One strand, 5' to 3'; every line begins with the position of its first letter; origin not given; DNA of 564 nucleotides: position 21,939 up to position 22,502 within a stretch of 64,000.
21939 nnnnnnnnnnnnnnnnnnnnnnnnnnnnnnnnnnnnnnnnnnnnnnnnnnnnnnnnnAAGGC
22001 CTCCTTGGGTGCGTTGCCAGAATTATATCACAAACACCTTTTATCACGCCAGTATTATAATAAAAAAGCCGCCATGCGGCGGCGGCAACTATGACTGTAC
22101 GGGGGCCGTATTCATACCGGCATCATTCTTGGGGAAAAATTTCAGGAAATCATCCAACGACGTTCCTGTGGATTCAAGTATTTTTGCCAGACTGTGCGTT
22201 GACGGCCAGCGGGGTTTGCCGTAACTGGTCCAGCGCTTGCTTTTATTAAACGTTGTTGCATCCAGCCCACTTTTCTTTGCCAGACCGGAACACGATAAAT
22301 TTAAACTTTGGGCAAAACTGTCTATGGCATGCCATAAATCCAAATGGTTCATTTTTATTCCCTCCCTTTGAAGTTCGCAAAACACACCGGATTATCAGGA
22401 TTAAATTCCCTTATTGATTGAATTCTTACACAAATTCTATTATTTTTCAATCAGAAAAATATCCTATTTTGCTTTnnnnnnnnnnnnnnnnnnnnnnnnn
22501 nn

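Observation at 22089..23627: Protein built from five tandem IS3-transposase-type HTH modules plus a Fis-type HTH, paired with a divergent XRE regulator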

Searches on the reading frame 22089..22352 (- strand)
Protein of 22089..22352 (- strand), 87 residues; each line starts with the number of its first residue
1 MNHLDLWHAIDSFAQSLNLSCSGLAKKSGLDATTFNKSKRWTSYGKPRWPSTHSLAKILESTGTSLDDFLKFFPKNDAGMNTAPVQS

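Call 3: search_protein_families(library=pfam, proteins=[window:22089-22352:-], max_evalue=1)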
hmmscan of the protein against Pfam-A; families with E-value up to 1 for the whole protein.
window:22089-22352:- (87 aa): 2 families
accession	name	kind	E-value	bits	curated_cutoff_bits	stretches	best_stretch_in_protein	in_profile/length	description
PF13443.12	HTH_26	-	0.0017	19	22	1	16-74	8-62/63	Cro/C1-type HTH DNA-binding domain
PF10062.14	DUF2300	-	0.11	13.1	25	0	17-51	27-61/127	Predicted secreted protein (DUF2300)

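Call 4: search_protein_families(library=ncbifam, proteins=[window:22089-22352:-], max_evalue=1)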
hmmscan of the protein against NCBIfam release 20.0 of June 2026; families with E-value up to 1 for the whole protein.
window:22089-22352:- (87 aa): 0 families

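Call 12: find_homologous_proteins(query=window:22092-22352:-)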
Query window:22092-22352:- (87 aa): 227 proteins with E <= 0.001 among 227 candidates; the best 120 are listed.
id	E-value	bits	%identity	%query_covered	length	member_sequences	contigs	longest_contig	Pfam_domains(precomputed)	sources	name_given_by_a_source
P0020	1.7e-52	193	100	100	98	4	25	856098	-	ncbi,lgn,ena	-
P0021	1.7e-40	154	86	92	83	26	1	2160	-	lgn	-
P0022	2.9e-40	154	84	95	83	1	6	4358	-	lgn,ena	-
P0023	2.1e-39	151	84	95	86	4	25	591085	-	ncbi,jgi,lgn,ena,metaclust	metaclust:\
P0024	2.7e-38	147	84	92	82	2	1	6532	-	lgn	-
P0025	2.7e-38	147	89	85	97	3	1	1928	-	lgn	-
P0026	2.1e-37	145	80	93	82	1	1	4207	-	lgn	-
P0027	2.2e-36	141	85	85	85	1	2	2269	-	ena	-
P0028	4.3e-35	137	78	90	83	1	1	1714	-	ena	-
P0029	6.8e-35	136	85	85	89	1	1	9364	PF13443.13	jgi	-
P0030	3.2e-34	134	79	87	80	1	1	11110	-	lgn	-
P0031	1.0e-33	133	78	85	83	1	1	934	-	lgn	-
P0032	1.3e-33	132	82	84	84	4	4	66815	-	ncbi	-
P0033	3.1e-33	131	80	85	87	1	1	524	-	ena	-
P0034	7.1e-33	130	77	90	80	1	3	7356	-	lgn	-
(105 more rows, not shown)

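Call 13: search_solved_structures(query=window:22092-22352:-, max_evalue=1, show_alignments=2)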
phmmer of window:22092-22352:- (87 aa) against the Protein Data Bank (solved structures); distinct sequences matched with E-value up to 1: 2.
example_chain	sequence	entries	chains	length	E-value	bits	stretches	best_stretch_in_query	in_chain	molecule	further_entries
3b7h_A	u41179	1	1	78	0.12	16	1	16-77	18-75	Prophage Lp1 protein 11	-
2e19_A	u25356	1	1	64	0.78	13.3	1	44-80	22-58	Transcription factor 8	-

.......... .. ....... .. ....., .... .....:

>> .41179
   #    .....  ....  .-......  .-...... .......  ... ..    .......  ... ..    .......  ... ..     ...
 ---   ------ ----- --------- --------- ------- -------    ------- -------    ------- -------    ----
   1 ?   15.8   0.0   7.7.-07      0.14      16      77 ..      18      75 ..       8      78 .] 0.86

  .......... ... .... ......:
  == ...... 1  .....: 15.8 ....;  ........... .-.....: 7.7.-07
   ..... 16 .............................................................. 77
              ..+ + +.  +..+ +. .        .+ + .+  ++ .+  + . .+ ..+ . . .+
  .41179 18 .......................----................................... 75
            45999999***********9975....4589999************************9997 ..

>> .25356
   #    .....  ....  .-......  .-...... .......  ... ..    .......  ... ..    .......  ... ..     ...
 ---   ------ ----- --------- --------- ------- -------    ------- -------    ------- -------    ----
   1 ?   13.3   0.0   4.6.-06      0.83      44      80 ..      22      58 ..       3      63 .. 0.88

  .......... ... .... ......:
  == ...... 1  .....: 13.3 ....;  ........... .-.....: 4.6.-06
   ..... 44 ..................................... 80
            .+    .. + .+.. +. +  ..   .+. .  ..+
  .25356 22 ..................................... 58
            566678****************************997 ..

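Call 55: search_protein_families(library=phrogs, proteins=[window:22092-22352:-], max_evalue=0.01)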
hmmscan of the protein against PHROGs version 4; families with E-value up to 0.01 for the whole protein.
window:22092-22352:- (87 aa): 0 families

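Call 56: search_protein_families(library=padloc, proteins=[window:22092-22352:-], max_evalue=0.01)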
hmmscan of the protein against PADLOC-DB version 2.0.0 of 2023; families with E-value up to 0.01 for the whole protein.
window:22092-22352:- (87 aa): 0 families
